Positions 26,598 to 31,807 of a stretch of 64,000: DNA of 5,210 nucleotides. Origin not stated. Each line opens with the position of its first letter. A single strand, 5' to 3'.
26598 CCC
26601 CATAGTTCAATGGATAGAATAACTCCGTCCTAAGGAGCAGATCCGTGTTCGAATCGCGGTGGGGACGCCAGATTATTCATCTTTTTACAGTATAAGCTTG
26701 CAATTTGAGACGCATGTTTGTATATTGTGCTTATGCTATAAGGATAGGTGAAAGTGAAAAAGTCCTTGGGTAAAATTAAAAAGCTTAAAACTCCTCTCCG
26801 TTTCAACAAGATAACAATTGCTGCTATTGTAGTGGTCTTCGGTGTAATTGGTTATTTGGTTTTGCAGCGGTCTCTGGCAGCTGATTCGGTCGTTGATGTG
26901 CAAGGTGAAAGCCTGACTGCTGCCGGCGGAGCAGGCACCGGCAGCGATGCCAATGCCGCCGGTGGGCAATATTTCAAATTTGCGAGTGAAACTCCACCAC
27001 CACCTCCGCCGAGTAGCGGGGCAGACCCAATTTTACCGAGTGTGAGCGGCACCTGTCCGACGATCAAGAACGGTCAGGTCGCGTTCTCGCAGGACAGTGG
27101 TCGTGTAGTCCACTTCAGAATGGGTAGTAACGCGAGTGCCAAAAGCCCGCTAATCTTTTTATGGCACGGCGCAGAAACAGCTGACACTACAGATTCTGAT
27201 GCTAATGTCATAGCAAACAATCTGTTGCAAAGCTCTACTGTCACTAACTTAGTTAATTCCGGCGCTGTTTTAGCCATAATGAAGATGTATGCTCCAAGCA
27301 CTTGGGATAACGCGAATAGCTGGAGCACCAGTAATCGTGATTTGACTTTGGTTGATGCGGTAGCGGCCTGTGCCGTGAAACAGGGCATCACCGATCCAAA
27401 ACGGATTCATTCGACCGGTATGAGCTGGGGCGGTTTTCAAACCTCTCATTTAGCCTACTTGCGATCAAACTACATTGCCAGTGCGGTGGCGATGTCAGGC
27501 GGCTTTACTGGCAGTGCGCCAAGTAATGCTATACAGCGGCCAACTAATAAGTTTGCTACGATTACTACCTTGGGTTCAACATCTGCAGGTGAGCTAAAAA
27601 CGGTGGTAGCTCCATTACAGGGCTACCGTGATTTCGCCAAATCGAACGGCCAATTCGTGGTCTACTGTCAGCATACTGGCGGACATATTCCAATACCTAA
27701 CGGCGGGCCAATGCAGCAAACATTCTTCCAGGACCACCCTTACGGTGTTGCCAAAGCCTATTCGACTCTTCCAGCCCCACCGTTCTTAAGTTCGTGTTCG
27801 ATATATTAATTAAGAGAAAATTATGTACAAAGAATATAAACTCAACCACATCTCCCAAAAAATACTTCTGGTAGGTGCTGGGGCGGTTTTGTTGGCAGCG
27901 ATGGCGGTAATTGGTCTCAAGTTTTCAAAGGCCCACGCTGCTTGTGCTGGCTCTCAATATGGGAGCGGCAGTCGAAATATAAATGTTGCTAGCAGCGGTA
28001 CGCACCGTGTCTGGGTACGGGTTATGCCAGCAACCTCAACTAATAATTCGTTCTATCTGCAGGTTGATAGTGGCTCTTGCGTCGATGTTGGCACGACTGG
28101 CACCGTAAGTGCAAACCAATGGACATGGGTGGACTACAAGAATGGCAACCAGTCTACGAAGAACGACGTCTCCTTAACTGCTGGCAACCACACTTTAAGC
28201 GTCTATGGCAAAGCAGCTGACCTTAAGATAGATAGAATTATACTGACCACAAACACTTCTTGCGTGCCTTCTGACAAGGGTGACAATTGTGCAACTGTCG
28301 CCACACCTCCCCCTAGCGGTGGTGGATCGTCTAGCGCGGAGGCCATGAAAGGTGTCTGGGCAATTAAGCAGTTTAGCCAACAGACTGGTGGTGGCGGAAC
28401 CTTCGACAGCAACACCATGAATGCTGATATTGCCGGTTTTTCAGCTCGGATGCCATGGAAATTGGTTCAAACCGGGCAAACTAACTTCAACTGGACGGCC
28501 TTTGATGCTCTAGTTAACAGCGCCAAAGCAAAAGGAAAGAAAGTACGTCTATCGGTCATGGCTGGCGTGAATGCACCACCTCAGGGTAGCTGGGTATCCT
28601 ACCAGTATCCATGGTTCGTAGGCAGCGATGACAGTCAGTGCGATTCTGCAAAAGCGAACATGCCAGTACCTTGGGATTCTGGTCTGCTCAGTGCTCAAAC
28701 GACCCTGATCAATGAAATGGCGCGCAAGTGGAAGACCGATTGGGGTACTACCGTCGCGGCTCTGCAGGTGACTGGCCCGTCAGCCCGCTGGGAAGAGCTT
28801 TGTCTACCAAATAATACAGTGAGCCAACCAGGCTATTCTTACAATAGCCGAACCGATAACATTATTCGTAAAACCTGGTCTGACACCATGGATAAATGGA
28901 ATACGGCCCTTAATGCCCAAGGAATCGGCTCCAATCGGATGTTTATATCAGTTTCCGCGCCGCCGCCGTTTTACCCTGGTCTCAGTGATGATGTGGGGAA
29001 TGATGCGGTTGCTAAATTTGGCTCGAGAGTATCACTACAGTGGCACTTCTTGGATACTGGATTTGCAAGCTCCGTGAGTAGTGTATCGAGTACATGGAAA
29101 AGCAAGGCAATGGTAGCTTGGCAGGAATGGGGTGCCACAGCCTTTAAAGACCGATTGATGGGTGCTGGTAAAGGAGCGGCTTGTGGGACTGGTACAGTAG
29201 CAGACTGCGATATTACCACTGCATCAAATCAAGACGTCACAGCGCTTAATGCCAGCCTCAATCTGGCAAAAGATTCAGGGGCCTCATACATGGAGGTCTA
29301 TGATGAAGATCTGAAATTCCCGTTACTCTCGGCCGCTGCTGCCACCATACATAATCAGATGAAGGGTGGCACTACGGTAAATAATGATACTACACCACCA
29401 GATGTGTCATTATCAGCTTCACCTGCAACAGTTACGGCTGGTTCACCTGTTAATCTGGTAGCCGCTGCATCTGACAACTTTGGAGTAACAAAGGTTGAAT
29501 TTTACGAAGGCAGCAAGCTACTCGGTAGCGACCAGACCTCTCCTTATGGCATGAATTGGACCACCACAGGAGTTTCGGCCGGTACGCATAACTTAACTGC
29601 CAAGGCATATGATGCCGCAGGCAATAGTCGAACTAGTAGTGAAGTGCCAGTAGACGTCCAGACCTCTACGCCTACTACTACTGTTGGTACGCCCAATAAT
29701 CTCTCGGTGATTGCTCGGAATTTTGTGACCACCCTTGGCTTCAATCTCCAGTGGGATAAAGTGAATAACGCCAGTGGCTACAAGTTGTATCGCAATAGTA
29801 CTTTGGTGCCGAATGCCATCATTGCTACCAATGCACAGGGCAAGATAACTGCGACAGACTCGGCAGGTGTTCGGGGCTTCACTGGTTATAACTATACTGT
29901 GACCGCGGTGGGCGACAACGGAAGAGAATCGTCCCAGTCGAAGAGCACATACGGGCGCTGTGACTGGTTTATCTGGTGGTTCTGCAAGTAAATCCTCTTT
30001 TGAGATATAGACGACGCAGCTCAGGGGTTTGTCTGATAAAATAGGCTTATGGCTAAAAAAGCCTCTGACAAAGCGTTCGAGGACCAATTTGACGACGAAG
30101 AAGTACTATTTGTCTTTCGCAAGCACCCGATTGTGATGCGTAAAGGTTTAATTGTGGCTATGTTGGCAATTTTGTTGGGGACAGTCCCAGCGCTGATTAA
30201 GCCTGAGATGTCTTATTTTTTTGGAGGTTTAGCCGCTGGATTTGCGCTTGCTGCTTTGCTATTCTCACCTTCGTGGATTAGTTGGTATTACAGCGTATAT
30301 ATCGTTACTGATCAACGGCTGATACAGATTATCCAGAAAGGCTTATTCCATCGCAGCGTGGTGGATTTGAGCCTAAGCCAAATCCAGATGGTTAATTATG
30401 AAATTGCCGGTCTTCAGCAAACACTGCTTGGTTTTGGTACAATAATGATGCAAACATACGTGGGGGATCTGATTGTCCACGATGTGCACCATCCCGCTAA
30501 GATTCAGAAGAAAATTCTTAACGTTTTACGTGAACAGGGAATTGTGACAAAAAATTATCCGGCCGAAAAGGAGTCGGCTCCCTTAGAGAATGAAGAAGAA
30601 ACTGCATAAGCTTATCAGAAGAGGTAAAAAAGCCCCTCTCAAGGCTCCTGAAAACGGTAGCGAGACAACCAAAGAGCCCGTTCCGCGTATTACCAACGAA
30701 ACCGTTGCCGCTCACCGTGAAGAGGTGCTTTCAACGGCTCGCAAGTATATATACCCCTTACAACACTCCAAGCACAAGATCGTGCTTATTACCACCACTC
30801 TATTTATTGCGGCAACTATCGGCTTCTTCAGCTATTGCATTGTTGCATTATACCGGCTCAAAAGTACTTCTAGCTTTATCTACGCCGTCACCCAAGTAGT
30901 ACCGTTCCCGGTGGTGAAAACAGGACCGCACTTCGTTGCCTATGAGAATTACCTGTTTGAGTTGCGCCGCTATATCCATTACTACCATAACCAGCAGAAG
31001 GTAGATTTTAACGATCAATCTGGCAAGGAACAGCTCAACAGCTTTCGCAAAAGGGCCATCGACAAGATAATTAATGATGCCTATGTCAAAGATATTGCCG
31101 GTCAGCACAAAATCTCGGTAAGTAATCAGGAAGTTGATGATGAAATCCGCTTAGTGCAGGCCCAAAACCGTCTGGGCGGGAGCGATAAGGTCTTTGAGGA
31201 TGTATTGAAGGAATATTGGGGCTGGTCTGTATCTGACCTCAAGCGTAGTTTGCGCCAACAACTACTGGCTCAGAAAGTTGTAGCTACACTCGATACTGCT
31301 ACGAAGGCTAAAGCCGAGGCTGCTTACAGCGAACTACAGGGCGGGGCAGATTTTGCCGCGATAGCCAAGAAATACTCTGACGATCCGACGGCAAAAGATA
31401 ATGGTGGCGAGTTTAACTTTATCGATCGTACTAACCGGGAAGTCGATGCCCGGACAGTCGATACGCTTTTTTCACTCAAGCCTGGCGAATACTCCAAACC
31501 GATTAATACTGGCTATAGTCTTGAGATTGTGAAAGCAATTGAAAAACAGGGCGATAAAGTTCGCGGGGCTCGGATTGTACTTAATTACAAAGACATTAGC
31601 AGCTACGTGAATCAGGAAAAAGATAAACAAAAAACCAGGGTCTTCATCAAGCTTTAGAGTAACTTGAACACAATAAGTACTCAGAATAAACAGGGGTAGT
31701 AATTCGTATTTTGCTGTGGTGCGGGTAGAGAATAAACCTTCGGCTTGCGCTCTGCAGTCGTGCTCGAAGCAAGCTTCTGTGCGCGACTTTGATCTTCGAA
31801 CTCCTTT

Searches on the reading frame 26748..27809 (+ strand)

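Call 32: search_protein_families(library=pfam, proteins=[window:26748-27809:+], max_evalue=0.01)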
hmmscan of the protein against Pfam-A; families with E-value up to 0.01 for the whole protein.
window:26748-27809:+ (353 aa): 1 family
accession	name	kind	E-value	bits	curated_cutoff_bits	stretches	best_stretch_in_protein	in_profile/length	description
PF00561.26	Abhydrolase_1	-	0.0071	16.5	25.8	0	194-256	48-103/245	alpha/beta hydrolase fold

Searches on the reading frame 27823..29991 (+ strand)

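Call 32: search_protein_families(library=pfam, proteins=[window:27823-29991:+], max_evalue=0.01)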
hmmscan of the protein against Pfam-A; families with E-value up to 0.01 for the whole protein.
window:27823-29991:+ (722 aa): 3 families
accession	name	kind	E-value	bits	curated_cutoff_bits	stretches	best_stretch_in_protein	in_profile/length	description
PF17957.7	Big_7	-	8.3e-17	62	24.1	1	532-593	9-70/70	Bacterial Ig domain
PF19077.6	Big_13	-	0.00071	20.5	27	1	576-612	61-100/102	Bacterial Ig-like domain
PF00801.26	PKD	-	0.0085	16.5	23.5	1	528-610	2-80/80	PKD domain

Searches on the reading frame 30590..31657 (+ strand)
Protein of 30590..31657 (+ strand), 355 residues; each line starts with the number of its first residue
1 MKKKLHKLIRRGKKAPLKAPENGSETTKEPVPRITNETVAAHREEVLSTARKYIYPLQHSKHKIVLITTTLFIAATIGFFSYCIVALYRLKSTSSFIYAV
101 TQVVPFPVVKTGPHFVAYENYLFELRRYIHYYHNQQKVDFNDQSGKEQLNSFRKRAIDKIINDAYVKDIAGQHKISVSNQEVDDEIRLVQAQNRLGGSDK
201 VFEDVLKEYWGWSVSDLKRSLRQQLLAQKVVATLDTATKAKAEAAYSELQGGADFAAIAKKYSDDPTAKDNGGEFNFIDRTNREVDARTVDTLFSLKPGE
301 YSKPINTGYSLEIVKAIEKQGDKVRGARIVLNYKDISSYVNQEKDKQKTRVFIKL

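Call 89: search_protein_families(library=pfam, proteins=[window:30590-31657:+], max_evalue=0.00001)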
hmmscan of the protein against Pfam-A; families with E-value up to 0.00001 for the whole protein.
window:30590-31657:+ (355 aa): 4 families
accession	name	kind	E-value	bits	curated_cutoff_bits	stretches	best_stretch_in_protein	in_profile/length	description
PF13616.12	Rotamase_3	-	8.7e-17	62.2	22.5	1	233-319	31-115/116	PPIC-type PPIASE domain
PF00639.27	Rotamase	-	3e-15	57.4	21.7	1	235-317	15-96/97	PPIC-type PPIASE domain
PF13624.11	SurA_N_3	-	1.1e-10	42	27.2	1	67-230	13-161/162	SurA-like N-terminal domain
PF13145.12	Rotamase_2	-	1e-09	39.7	27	1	228-323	22-112/121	PPIC-type PPIASE domain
